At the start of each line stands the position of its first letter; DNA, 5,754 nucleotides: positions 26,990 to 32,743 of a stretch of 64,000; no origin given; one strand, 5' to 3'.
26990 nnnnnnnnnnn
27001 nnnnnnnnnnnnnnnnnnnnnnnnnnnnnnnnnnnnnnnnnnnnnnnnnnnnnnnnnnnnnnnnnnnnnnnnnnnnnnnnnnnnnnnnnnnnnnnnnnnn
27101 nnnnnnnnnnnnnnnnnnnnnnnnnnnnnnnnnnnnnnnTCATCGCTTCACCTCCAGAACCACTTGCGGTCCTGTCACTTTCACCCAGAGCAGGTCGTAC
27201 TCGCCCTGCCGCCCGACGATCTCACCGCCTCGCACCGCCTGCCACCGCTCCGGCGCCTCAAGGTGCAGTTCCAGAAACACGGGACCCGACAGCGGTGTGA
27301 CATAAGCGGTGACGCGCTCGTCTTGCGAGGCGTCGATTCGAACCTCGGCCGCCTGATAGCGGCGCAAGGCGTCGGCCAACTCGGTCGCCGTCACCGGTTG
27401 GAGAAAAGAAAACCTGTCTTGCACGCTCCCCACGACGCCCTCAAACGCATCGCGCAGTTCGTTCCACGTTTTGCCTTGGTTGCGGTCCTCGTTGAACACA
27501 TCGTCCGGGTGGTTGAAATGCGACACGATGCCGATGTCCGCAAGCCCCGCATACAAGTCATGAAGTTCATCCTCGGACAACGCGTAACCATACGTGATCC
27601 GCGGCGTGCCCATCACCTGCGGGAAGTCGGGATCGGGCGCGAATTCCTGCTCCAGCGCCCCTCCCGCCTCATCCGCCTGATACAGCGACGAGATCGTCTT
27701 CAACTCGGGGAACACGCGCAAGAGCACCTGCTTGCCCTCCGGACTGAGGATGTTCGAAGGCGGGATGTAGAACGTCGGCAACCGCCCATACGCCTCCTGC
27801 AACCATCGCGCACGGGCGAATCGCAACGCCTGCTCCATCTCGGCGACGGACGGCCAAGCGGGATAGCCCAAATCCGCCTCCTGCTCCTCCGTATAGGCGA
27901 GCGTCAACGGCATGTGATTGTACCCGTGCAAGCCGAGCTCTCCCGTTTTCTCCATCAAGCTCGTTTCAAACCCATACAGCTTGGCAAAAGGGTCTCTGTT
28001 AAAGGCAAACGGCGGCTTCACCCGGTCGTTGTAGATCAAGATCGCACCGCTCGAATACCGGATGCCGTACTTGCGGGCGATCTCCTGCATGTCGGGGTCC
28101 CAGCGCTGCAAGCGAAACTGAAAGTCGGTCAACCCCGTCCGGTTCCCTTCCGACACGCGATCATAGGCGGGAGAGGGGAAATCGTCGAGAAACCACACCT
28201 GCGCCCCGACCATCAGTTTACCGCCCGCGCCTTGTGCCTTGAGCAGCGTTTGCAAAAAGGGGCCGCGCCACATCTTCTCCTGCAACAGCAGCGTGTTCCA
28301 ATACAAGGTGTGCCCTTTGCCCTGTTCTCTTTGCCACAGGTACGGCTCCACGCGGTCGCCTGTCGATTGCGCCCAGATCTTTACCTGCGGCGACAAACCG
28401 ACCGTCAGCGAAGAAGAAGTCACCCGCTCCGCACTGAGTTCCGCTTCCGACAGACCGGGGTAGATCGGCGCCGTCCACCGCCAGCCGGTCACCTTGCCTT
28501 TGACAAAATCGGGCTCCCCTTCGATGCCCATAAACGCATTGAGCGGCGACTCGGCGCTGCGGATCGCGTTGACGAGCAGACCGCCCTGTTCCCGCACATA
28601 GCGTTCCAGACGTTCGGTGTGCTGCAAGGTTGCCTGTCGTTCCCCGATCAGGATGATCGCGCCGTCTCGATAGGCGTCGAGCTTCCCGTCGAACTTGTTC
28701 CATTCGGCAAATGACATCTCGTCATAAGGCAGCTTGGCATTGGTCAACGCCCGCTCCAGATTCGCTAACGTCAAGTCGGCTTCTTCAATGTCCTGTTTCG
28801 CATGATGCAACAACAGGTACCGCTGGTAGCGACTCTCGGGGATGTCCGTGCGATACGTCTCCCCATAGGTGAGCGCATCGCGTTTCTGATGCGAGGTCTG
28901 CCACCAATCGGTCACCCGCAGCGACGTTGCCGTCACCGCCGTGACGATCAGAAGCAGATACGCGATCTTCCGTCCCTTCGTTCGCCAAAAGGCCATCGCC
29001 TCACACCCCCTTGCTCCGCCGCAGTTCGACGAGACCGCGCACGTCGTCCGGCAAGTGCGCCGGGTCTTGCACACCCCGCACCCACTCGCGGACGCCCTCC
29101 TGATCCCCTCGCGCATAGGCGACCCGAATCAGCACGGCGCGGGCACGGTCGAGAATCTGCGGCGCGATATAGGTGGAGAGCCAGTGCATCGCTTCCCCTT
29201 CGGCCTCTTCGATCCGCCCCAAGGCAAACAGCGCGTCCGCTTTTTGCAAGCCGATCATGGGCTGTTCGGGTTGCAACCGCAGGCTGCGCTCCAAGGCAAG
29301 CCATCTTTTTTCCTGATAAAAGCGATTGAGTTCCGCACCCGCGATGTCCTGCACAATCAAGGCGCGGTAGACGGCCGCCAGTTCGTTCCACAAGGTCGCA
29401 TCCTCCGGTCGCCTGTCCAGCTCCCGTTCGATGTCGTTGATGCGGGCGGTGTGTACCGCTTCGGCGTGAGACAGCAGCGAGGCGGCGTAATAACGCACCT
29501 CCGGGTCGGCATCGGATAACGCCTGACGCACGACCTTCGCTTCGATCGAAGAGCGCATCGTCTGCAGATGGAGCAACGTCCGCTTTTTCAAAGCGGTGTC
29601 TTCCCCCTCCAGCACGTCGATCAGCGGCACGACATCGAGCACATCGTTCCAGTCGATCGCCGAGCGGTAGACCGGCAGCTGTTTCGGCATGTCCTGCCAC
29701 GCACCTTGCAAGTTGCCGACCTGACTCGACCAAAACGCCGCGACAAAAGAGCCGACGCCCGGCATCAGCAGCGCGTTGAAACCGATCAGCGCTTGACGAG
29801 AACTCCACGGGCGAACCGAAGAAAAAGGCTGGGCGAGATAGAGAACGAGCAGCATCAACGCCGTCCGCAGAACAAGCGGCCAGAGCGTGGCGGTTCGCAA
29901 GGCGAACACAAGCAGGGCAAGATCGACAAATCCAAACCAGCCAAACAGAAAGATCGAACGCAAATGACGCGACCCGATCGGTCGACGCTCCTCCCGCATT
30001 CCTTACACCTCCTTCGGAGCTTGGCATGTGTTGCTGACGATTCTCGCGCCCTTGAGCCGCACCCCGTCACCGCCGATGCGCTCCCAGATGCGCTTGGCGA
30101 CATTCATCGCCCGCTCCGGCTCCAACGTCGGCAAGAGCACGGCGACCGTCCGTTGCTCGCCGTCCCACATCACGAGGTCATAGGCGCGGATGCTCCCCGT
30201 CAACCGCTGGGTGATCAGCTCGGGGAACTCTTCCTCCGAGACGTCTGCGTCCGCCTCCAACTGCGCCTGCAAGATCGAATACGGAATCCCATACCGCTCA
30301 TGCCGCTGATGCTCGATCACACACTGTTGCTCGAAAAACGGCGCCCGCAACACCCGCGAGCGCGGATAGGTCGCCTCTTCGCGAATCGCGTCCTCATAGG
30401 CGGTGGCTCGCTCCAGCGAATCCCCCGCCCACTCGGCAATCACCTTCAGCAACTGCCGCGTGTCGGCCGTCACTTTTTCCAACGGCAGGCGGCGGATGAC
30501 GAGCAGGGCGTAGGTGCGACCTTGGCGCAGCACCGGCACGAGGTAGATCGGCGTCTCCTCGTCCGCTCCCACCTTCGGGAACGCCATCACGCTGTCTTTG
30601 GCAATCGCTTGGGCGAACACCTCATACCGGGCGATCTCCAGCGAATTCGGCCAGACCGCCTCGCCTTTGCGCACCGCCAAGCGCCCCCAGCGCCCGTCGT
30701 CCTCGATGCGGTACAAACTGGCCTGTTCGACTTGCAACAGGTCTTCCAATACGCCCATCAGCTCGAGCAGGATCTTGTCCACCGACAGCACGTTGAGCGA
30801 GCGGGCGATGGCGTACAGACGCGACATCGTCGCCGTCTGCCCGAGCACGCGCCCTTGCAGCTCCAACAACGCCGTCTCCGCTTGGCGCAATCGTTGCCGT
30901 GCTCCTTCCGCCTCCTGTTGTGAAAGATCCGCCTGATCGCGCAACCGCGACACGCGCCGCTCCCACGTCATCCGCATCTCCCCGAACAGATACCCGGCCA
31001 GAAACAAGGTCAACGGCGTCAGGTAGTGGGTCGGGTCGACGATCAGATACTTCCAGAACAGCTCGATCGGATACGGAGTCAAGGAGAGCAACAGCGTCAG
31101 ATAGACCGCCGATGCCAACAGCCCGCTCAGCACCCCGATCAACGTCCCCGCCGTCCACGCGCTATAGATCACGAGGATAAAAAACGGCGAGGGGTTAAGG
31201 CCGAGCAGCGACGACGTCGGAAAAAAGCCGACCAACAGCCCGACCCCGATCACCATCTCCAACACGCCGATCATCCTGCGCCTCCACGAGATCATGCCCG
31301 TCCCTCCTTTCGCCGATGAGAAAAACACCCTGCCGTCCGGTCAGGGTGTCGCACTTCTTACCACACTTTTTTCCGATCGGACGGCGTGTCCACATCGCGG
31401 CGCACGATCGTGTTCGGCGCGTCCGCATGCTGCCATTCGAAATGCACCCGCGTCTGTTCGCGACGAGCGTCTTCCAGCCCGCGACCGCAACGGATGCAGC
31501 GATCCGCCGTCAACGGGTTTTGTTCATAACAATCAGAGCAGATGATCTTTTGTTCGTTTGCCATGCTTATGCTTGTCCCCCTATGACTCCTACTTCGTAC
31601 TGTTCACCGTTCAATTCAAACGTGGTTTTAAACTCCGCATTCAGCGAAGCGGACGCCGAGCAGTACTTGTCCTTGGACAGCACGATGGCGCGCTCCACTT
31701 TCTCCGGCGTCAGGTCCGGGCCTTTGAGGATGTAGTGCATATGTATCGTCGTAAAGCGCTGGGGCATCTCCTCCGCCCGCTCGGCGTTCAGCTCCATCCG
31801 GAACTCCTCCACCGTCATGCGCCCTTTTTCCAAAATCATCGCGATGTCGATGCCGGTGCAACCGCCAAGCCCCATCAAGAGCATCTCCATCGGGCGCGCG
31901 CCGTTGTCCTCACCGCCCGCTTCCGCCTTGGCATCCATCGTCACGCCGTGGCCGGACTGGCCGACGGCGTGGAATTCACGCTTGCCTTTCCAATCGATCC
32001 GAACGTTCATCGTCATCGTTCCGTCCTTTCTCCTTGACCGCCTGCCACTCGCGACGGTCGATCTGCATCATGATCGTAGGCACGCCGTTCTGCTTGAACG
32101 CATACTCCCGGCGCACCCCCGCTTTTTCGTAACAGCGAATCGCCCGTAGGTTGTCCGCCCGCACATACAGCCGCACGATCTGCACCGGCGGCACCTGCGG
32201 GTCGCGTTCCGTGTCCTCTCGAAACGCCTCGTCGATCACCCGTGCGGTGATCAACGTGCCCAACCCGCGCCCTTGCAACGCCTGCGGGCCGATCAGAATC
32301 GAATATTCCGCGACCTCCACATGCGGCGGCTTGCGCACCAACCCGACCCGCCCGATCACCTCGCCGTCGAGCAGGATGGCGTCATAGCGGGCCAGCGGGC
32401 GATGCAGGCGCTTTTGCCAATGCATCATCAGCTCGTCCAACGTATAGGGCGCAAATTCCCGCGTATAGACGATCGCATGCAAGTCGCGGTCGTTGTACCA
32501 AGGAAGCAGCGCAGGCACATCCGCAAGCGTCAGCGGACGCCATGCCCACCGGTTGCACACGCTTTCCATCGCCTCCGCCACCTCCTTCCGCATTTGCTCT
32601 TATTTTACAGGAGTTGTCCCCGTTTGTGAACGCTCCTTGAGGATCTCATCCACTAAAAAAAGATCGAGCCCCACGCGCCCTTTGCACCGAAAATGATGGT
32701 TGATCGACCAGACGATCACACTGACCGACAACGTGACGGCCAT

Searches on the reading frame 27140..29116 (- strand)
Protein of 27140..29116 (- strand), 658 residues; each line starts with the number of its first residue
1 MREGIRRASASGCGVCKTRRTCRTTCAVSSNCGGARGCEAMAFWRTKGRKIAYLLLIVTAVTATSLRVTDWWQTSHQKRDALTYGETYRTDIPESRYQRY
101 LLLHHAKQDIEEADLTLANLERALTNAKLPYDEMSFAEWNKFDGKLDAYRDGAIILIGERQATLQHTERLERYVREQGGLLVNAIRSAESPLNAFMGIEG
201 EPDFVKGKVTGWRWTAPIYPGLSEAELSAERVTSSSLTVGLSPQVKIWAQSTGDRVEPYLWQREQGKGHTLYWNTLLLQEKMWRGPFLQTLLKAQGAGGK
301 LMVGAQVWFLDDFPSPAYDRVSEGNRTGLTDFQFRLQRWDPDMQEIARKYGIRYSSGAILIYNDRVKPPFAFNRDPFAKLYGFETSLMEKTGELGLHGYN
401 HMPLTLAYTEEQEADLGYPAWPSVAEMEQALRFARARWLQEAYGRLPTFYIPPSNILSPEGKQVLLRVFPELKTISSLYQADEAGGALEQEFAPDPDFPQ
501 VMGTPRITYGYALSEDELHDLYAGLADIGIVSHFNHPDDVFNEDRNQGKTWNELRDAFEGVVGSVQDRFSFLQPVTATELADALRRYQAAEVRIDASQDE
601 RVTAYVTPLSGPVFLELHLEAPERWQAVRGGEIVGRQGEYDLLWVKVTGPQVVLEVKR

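Call 7: search_protein_families(library=pfam, proteins=[window:27140-29116:-], max_evalue=0.001)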
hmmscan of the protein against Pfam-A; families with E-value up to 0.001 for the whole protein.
window:27140-29116:- (658 aa): 2 families
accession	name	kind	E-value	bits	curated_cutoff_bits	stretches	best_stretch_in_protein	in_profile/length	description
PF09960.14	DUF2194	-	1.3e-85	288.4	30.4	1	89-634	27-574/582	Uncharacterised protein conserved in bacteria (DUF2194)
PF10096.14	DUF2334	-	6.3e-05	23.1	26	1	343-471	21-142/203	Uncharacterized protein conserved in bacteria (DUF2334)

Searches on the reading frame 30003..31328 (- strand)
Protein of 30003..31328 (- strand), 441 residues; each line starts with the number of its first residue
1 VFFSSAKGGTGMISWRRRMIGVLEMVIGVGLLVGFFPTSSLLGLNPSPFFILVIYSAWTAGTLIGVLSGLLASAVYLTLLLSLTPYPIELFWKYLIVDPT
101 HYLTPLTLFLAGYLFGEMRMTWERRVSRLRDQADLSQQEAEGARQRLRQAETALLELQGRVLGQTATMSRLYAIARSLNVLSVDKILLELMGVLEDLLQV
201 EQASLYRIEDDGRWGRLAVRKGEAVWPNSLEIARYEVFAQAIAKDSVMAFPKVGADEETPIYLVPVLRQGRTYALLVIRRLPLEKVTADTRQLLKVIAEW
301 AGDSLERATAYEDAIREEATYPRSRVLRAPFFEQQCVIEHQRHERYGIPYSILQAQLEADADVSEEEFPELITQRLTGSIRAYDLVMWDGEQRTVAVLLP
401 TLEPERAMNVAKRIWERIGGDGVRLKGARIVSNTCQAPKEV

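Call 7: search_protein_families(library=pfam, proteins=[window:30003-31328:-], max_evalue=0.001)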
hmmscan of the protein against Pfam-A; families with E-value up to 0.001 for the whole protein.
window:30003-31328:- (441 aa): 2 families
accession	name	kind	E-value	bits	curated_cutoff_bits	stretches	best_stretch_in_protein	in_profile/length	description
PF13492.12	GAF_3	-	8.3e-09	36.4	27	1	182-307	1-129/129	GAF domain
PF01590.32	GAF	-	0.00066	20.7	22.4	0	184-302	3-130/133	GAF domain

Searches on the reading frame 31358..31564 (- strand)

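Call 34: search_protein_families(library=pfam, proteins=[window:31358-31564:-], max_evalue=0.1)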
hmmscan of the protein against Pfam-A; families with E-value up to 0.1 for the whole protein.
window:31358-31564:- (68 aa): 5 families
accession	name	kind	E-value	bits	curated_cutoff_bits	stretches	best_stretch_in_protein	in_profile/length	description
PF18912.6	DZR_2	-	0.00014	22.1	27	1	3-33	18-49/56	Double zinc ribbon domain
PF01020.24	Ribosomal_L40e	-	0.0004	20.7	23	1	3-28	13-40/50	Ribosomal L40e family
PF00641.23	Zn_ribbon_RanBP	-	0.0007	19.2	27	1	9-27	7-25/30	Zn-finger in Ran binding protein and others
PF13240.11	Zn_Ribbon_1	-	0.0051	17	25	1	9-29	2-22/23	zinc-ribbon domain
PF12773.13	DZR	-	0.01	16.4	27.3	1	9-30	1-22/45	Double zinc ribbon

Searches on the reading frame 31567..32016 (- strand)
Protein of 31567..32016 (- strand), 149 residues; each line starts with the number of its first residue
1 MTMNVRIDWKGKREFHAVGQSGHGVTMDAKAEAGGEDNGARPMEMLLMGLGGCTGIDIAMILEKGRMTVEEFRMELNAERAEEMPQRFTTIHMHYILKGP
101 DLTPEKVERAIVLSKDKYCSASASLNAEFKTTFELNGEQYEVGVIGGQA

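Call 34: search_protein_families(library=pfam, proteins=[window:31567-32016:-], max_evalue=0.1)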
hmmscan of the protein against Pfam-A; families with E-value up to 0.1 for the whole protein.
window:31567-32016:- (149 aa): 1 family
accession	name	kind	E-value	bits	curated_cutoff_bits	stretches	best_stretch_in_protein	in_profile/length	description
PF02566.24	OsmC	-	1.9e-21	76.8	27.5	1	35-132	1-98/100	OsmC-like protein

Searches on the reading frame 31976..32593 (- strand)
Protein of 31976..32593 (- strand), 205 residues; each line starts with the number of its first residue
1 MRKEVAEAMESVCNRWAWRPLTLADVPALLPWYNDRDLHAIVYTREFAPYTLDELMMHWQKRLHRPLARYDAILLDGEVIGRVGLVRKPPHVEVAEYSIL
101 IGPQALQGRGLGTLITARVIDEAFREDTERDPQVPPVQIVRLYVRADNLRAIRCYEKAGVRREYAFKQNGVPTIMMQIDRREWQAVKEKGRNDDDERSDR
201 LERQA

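Call 7: search_protein_families(library=pfam, proteins=[window:31976-32593:-], max_evalue=0.001)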
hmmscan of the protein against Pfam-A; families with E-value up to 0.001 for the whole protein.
window:31976-32593:- (205 aa): 2 families
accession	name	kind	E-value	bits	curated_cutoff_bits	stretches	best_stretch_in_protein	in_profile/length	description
PF13302.13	Acetyltransf_3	-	3.2e-14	54.2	25.4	1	19-160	5-137/138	Acetyltransferase (GNAT) domain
PF00583.31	Acetyltransf_1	-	1.2e-09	38.9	20.7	1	46-159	15-115/116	Acetyltransferase (GNAT) family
